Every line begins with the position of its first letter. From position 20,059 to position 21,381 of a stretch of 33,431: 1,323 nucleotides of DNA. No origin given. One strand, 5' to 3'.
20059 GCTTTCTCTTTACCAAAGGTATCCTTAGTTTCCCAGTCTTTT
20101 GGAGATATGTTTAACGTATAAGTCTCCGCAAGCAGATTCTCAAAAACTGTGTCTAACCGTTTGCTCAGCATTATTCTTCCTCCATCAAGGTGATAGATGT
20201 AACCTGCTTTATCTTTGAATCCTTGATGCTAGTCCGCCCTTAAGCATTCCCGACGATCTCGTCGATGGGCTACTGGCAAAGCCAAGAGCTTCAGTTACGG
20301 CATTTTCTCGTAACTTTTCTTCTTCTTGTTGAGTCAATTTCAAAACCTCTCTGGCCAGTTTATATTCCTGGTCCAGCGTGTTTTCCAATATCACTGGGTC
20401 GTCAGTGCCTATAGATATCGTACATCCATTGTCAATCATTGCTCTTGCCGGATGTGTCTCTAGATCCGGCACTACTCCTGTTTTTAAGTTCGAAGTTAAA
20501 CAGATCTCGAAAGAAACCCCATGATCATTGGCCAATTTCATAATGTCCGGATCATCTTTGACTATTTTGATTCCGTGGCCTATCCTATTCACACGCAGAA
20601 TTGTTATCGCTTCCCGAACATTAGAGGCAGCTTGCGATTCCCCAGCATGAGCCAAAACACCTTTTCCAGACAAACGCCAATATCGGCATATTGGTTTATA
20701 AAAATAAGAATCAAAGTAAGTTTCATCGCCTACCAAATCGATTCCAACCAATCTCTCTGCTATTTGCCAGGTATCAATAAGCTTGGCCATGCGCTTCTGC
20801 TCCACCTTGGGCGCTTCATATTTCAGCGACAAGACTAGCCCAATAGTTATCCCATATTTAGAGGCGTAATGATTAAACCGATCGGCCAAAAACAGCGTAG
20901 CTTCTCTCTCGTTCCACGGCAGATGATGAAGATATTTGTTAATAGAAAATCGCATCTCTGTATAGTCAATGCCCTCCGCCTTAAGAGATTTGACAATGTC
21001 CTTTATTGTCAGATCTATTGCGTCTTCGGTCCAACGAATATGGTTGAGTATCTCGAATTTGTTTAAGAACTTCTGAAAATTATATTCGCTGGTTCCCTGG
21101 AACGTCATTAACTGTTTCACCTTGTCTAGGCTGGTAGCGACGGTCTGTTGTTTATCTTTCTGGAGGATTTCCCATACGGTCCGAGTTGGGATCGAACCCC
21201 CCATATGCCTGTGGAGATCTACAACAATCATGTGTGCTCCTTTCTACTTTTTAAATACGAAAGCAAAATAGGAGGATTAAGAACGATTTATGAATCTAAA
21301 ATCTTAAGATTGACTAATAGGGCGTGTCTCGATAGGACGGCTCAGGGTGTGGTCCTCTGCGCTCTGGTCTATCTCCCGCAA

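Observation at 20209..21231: Adenosine deaminase (Add family) carried by the element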

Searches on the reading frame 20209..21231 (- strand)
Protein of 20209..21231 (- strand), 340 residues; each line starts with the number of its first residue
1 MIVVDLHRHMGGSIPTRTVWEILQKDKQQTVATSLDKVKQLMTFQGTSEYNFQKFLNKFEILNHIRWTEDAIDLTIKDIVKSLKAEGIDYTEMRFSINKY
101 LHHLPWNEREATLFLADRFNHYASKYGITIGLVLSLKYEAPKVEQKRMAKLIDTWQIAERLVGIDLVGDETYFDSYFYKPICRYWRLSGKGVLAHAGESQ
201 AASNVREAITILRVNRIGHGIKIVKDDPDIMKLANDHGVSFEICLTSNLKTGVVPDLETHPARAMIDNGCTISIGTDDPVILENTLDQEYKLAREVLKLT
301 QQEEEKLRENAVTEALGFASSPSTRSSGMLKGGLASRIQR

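Call 3: search_protein_families(library=pfam, proteins=[window:20209-21231:-], max_evalue=0.1)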
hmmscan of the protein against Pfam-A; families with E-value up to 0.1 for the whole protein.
window:20209-21231:- (340 aa): 4 families
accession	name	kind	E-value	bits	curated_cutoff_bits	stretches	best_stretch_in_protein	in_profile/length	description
PF00962.28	A_deaminase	-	2e-49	168.9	27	1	4-315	3-313/330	Adenosine deaminase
PF01979.26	Amidohydro_1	-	0.0023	17.7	25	1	189-318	148-289/345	Amidohydrolase family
PF19326.5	AMP_deaminase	-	0.0029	16.5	27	1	194-314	456-574/630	AMP deaminase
PF10073.14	GapR_DNA-bd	-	0.055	13.5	22.6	0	54-95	7-45/72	GapR-like, DNA-binding domain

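Call 5: search_protein_families(library=phrogs, proteins=[window:20209-21231:-], max_evalue=0.001)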
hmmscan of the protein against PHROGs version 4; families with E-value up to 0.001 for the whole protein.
window:20209-21231:- (340 aa): 1 family
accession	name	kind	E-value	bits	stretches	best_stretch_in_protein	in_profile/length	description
phrog_34694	-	unknown function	0.00063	19.7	0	240-311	348-418/441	-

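Call 7: search_dna_similar(query=window:20209-21231:-, collection=phages, mode=protein, max_rows=30)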
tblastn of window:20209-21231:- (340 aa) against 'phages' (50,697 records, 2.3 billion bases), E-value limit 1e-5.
Records with a match: 7; places in all: 7; records where one place covers at least 80% of the query: 7.
Best place of each record, by identity: <60% 7.
By first word of the organism name: Acinetobacter 4; Enterococcus 2; Bacteriophage 1.
By host as written in the record: - 6; Enterococcus faecalis 1.
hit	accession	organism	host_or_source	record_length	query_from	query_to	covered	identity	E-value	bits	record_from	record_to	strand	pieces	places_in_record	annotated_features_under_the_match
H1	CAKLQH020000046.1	Acinetobacter phage MD-2021a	not known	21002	3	312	91%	27.0%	9e-23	105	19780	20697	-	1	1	add_2: adenosine deaminase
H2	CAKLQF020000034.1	Acinetobacter phage MD-2021a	not known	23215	3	312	91%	27.0%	9e-23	105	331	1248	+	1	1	add_2: adenosine deaminase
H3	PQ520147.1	Enterococcus phage IME_EF3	-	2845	4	316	92%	25.7%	2e-22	103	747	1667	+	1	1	record has no annotation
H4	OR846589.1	Enterococcus phage Efs 1-1-1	Enterococcus faecalis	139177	4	316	92%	25.7%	3e-22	103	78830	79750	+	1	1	record has no annotation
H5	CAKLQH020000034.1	Acinetobacter phage MD-2021a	not known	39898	5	311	90%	24.1%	4e-17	88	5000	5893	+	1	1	add_1: adenosine deaminase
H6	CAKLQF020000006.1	Acinetobacter phage MD-2021a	not known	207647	5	311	90%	24.1%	4e-17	88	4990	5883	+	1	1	add_1: adenosine deaminase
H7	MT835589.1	Bacteriophage sp.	human fecal samples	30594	6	296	86%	25.4%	9e-26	114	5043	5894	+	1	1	record has no annotation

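Call 9: find_homologous_proteins(query=window:20209-21231:-)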
Query window:20209-21231:- (340 aa): 510 proteins with E <= 0.001 among 2374 candidates; the best 120 are listed.
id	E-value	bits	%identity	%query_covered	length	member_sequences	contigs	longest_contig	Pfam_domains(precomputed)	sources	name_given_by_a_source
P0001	7.1e-105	369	54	88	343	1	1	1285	PF00962.29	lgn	-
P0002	9.2e-104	365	53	87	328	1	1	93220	PF00962.29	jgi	jgi:aminodeoxyfutalosine deaminase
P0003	1.4e-103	365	52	93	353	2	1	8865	PF00962.29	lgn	-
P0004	3.6e-100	353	50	92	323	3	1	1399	PF00962.29,PF19326.6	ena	-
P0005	1.3e-95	338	48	92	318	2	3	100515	PF00962.29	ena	-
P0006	3.2e-94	334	50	91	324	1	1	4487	PF00962.29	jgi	jgi:adenosine deaminase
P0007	4.3e-93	330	52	85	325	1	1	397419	PF00962.29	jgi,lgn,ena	-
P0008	5.2e-92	327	47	92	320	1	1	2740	PF00962.29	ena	-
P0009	8.6e-92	326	48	86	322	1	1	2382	PF00962.29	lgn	-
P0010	2.3e-91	324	46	92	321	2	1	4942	PF00962.29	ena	-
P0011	2.4e-91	324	49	86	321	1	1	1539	PF00962.29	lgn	-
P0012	3.9e-90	320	46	92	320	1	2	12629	PF00962.29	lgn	-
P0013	4.8e-90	320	45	92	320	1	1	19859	PF00962.29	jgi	jgi:adenosine deaminase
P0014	4.2e-89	317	46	92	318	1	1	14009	PF00962.29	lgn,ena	-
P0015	4.7e-89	317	48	92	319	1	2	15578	PF00962.29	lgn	-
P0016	8.6e-89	316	45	93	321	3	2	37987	PF00962.29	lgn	-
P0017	1.0e-88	316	45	92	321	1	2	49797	PF00962.29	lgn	-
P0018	1.4e-88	315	46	92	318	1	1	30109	PF00962.29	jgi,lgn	jgi:adenosine deaminase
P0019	1.8e-88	315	45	92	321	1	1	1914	PF00962.29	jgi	jgi:adenosine deaminase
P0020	3.9e-88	314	46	92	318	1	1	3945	PF00962.29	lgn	-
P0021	1.4e-87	312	46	92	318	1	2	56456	PF00962.29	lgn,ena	-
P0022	2.3e-87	311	47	92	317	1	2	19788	PF00962.29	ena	-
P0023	2.7e-87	311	46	92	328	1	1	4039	PF00962.29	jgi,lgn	jgi:adenosine deaminase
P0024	6.5e-87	310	46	92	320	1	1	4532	PF00962.29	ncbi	-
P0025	3.4e-86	307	44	92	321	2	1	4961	PF00962.29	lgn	-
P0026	7.0e-84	300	46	91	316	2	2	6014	PF00962.29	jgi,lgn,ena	-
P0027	1.4e-83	299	45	89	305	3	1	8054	PF00962.29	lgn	-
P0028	1.6e-83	299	45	92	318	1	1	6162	PF00962.29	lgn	-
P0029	4.9e-83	297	47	91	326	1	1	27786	PF00962.29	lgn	-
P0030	1.8e-82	295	46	92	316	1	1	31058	PF00962.29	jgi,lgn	jgi:adenosine deaminase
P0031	2.7e-82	295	47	88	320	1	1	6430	PF00962.29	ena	-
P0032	3.2e-82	294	46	92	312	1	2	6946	PF00962.29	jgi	jgi:adenosine deaminase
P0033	3.4e-82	294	45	92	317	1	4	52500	PF00962.29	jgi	jgi:adenosine deaminase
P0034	6.5e-82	293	47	92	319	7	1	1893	PF00962.29,PF19326.6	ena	-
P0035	6.6e-82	293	44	92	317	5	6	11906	PF00962.29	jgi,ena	-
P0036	2.1e-81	292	43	92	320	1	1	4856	PF00962.29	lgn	-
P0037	3.5e-81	291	47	91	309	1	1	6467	PF00962.29,PF19326.6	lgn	-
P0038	1.8e-80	289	47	91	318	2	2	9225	PF00962.29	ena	-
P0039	4.6e-80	287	47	79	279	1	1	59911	PF00962.29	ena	-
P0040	1.2e-79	286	48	93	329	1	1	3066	PF00962.29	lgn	-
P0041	2.1e-78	282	44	88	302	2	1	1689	PF00962.29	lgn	-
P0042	2.2e-78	282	43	92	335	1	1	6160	PF00962.29,PF19326.6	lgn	-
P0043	4.2e-78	281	44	92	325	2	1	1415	PF00962.29,PF01979.27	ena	-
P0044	4.5e-78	281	45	91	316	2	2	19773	PF00962.29,PF19326.6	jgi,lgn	jgi:adenosine deaminase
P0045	4.9e-78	281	47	92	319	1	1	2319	PF00962.29,PF01979.27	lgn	-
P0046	2.2e-77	278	46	87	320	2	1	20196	PF00962.29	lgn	-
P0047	5.9e-77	277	43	91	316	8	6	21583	PF00962.29,PF01979.27,PF19326.6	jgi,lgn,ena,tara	tara:strand:+ start:2758 stop:3708 length:951 start_codon:yes stop_codon:yes gene_type:complete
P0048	8.7e-77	276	46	92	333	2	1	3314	PF00962.29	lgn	-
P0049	1.1e-76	276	42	91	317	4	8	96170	PF00962.29,PF01979.27,PF19326.6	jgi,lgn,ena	-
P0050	1.2e-76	276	45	79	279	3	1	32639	PF00962.29,PF19326.6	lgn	-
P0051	2.0e-76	275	45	86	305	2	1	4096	PF00962.29,PF19326.6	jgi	jgi:adenosine deaminase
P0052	4.2e-76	274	46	90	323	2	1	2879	PF00962.29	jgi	-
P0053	5.3e-76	274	44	93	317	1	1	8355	PF00962.29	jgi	-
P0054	2.3e-75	272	47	90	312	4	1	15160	PF00962.29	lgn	-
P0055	1.0e-74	270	42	93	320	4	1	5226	PF00962.29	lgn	-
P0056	1.5e-74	269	44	92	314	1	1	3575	PF00962.29,PF19326.6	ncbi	-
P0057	2.3e-74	268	43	94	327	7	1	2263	PF00962.29,PF01979.27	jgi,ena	-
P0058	8.0e-74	267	44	94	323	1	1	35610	PF00962.29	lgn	-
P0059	1.6e-73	266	44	89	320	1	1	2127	PF00962.29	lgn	-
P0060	1.6e-73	266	44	84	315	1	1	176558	PF00962.29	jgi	jgi:adenosine deaminase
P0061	1.7e-73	266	40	90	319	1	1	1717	PF00962.29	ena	-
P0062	2.5e-73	265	41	92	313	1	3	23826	PF00962.29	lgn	-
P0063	2.7e-73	265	42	93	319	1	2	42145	PF00962.29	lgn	-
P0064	3.2e-73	265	43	93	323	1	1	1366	PF00962.29,PF01979.27,PF19326.6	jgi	jgi:adenosine deaminase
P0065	6.1e-73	264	46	87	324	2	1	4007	PF00962.29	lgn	-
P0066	1.1e-72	263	43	94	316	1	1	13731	PF00962.29,PF19326.6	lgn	-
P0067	2.1e-72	262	44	86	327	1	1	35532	PF00962.29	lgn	-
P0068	5.5e-72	261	43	91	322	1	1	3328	PF00962.29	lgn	-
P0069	6.3e-72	261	44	87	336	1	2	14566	PF00962.29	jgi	jgi:adenosine deaminase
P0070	6.9e-72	260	44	91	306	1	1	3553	PF00962.29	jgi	-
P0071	8.3e-72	260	43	92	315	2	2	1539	PF00962.29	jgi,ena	jgi:adenosine deaminase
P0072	8.7e-72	260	44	85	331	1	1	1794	PF00962.29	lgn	-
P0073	1.0e-71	260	42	92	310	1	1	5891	PF00962.29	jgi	jgi:adenosine deaminase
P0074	1.2e-71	260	42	92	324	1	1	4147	PF00962.29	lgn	-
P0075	2.5e-71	259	45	86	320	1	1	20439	PF00962.29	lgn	-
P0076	3.1e-71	258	42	93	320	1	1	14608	PF00962.29,PF19326.6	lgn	-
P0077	4.6e-71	258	41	92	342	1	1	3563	PF00962.29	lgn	-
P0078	7.5e-71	257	40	93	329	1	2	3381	PF00962.29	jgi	jgi:adenosine deaminase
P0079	7.7e-71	257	45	86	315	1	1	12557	PF00962.29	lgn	-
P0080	1.0e-70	257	43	91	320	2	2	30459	PF00962.29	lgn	-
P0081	1.1e-70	256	43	91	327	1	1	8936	PF00962.29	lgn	-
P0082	1.4e-70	256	41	91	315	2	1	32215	PF00962.29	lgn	-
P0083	1.7e-70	256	42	88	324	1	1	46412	PF00962.29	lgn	-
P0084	2.1e-70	256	42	97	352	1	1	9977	PF00962.29,PF19326.6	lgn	-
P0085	2.2e-70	255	43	89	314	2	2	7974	PF00962.29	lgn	-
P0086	3.1e-70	255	42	96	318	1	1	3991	PF00962.29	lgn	-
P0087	4.1e-70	255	42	94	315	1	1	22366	PF00962.29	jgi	jgi:adenosine deaminase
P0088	7.9e-70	254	41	92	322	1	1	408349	PF00962.29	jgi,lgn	-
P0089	8.2e-70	254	44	88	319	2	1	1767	PF00962.29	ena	-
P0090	8.4e-70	254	43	91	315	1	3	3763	PF00962.29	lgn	-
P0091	9.9e-70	253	44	84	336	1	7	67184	PF00962.29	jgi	jgi:adenosine deaminase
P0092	1.0e-69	253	43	92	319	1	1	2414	PF00962.29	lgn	-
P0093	1.5e-69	253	40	93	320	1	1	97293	PF00962.29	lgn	-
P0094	1.5e-69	253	44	86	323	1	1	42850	PF00962.29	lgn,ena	-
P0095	2.1e-69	252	43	94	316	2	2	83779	PF00962.29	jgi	jgi:adenosine deaminase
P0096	2.5e-69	252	42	91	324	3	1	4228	PF00962.29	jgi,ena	-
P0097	2.7e-69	252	44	86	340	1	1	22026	PF00962.29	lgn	-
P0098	4.0e-69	251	44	85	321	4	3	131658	PF00962.29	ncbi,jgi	ncbi:MAG: hypothetical protein ACXADH_00165 [Candidatus Kariarchaeaceae archaeon]|jgi:adenosine deam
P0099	4.3e-69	251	42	93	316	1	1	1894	PF00962.29,PF19326.6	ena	-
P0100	5.3e-69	251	44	87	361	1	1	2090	PF00962.29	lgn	-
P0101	5.9e-69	251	40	93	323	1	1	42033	PF00962.29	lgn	-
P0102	6.3e-69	251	39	94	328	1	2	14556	PF00962.29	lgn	-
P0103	6.4e-69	251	44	91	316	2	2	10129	PF00962.29,PF19326.6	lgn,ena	-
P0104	9.0e-69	250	41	92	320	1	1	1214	PF00962.29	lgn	-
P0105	1.2e-68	250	41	95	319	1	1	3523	PF00962.29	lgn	-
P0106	1.3e-68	250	44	87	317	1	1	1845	PF00962.29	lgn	-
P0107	1.4e-68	250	43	91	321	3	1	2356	PF00962.29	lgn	-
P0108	1.8e-68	249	43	86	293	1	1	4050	PF00962.29,PF19326.6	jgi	jgi:adenosine deaminase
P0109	2.0e-68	249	42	95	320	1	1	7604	PF00962.29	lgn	-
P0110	3.6e-68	248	42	94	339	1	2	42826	PF00962.29,PF19326.6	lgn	-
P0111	6.3e-68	247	44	81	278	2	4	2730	PF00962.29,PF19326.6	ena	-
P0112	6.5e-68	247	40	94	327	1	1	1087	PF00962.29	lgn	-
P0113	7.3e-68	247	44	87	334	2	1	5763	PF00962.29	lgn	-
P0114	7.6e-68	247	41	86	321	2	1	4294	PF00962.29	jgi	jgi:adenosine deaminase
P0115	8.2e-68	247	42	89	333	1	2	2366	PF00962.29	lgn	-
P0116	9.5e-68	247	41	88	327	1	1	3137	PF00962.29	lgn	-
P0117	1.0e-67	247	42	89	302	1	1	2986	PF00962.29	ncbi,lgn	-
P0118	1.3e-67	246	42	92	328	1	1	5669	PF00962.29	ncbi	-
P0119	1.6e-67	246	41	94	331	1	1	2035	PF00962.29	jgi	jgi:adenosine deaminase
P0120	2.2e-67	246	44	85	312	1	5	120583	PF00962.29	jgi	-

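Call 10: search_solved_structures(query=window:20209-21231:-, show_alignments=3)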
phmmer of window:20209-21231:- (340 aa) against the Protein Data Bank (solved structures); distinct sequences matched with E-value up to 0.001: 38.
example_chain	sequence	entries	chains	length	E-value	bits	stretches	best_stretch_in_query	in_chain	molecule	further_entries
6n91_A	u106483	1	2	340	2.1e-29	105.9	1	3-319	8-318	Adenosine deaminase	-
1a4l_A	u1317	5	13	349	5.7e-27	97.9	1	4-313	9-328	ADENOSINE DEAMINASE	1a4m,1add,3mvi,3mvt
2ada_A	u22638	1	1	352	5.9e-27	97.9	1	4-313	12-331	ADENOSINE DEAMINASE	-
1krm_A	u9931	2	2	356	7.5e-27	97.5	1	4-313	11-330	adenosine deaminase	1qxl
1w1i_E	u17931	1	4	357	7.5e-27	97.5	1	4-313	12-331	ADENOSINE DEAMINASE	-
2bgn_E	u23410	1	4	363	8e-27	97.4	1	4-313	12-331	ADENOSINE DEAMINASE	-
9vlv_A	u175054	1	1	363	1.2e-26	96.8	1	4-313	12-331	Adenosine deaminase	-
1ndv_A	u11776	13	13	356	1.4e-26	96.6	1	4-313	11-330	Adenosine deaminase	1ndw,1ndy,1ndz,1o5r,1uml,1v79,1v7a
1fkw_A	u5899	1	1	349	2.1e-26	96.1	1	4-313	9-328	ADENOSINE DEAMINASE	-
3km8_A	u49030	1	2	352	2.9e-26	95.6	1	4-313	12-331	Adenosine deaminase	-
1fkx_A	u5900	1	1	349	7.4e-26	94.2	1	4-313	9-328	ADENOSINE DEAMINASE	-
1uip_A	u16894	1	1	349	7.4e-26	94.2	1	4-313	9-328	ADENOSINE DEAMINASE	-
6n9m_A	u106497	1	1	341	8.3e-26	94.1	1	3-312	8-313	Adenosine deaminase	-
3iar_A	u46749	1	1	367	1e-25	93.8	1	4-313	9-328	Adenosine deaminase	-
7rtg_A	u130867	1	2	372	1.1e-25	93.7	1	4-313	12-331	Adenosine deaminase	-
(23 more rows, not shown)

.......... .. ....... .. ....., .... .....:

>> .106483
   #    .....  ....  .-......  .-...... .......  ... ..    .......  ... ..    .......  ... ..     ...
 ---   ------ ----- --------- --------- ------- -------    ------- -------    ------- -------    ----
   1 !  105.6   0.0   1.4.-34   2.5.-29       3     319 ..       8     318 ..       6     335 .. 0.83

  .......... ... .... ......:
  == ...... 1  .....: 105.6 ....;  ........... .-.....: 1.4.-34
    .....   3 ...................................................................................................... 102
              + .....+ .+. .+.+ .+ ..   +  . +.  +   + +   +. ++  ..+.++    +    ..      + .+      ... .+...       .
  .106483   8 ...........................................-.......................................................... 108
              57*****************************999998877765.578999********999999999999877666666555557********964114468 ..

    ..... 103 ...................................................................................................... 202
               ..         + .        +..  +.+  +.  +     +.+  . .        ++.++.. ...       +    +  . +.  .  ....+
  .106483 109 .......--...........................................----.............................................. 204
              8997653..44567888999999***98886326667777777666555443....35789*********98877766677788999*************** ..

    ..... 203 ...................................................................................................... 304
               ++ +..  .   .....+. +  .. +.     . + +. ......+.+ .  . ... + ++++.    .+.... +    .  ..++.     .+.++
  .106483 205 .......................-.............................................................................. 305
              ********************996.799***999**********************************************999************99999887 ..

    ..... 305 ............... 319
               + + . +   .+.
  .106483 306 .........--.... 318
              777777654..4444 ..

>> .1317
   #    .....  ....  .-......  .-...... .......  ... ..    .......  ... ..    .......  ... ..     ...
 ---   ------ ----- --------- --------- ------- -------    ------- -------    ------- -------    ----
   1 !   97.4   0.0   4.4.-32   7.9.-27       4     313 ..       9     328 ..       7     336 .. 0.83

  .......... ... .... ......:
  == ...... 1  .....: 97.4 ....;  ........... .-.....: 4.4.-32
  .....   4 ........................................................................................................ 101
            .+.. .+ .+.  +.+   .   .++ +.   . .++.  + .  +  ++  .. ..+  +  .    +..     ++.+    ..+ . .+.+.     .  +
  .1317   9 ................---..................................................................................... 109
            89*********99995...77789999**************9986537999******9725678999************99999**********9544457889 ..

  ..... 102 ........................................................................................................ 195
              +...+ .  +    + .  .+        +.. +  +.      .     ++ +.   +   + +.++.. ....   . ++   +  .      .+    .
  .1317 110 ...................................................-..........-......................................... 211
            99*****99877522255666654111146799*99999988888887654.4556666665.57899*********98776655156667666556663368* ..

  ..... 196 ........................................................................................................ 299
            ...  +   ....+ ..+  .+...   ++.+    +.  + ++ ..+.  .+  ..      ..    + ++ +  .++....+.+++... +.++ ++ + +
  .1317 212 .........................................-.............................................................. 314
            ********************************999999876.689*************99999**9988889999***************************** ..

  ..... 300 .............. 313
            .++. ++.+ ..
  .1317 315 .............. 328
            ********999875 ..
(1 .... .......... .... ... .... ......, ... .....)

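Call 14: find_encoding_contigs(protein=window:20209-21231:-, flank=10000)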
Protein window:20209-21231:- (340 aa): no gene with exactly this product is on record in the collection.

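Call 15: find_encoding_contigs(protein=P0002, flank=10000, max_places=2)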
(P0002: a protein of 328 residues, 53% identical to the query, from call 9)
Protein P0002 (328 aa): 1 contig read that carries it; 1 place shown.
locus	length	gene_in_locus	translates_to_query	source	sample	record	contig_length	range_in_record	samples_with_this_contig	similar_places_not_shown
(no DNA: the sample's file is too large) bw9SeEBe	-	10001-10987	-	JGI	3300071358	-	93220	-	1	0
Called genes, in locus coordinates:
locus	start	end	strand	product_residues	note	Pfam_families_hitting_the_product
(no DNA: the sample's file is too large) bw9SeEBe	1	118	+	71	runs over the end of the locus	-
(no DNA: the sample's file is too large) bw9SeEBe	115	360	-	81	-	-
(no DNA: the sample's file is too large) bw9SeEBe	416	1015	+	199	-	PF03167:UDG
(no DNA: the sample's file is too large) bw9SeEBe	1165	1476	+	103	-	PF01844:HNH, PF14279:HNH_5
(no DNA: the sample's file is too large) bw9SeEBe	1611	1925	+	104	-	PF00166:Cpn10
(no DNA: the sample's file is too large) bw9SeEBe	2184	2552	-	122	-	-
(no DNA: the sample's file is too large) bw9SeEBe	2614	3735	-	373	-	-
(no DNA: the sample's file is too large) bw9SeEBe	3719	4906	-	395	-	PF00270:DEAD (faint), PF04851:ResIII, PF00271:Helicase_C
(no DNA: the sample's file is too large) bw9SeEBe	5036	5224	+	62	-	-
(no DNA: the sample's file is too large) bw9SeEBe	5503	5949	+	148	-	-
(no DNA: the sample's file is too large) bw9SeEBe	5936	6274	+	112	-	PF01981:PTH2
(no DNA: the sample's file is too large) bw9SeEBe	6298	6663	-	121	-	-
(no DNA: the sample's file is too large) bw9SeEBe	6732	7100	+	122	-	-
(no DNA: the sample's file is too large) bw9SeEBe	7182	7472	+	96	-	-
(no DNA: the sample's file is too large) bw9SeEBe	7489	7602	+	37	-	-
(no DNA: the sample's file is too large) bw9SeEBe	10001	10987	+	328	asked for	PF00962:A_deaminase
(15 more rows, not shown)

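Call 16: find_encoding_contigs(protein=P0005, flank=10000, max_places=2)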
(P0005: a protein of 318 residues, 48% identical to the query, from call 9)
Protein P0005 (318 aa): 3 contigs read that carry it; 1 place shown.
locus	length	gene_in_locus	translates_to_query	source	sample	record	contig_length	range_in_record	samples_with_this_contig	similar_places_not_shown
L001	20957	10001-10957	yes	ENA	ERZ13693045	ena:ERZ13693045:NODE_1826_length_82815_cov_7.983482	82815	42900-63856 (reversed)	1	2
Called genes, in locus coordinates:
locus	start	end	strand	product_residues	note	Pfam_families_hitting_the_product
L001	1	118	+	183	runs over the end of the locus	PF00293:NUDIX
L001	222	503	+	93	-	-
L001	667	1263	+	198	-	-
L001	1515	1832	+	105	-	-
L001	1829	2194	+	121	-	PF01050:MannoseP_isomer, PF07883:Cupin_2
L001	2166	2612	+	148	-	-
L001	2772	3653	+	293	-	-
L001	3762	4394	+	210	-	PF01844:HNH, PF14279:HNH_5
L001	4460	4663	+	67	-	-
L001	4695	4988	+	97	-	-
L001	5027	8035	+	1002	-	-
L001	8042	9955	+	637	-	-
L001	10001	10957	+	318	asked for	PF00962:A_deaminase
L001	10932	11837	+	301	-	-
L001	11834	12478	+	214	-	-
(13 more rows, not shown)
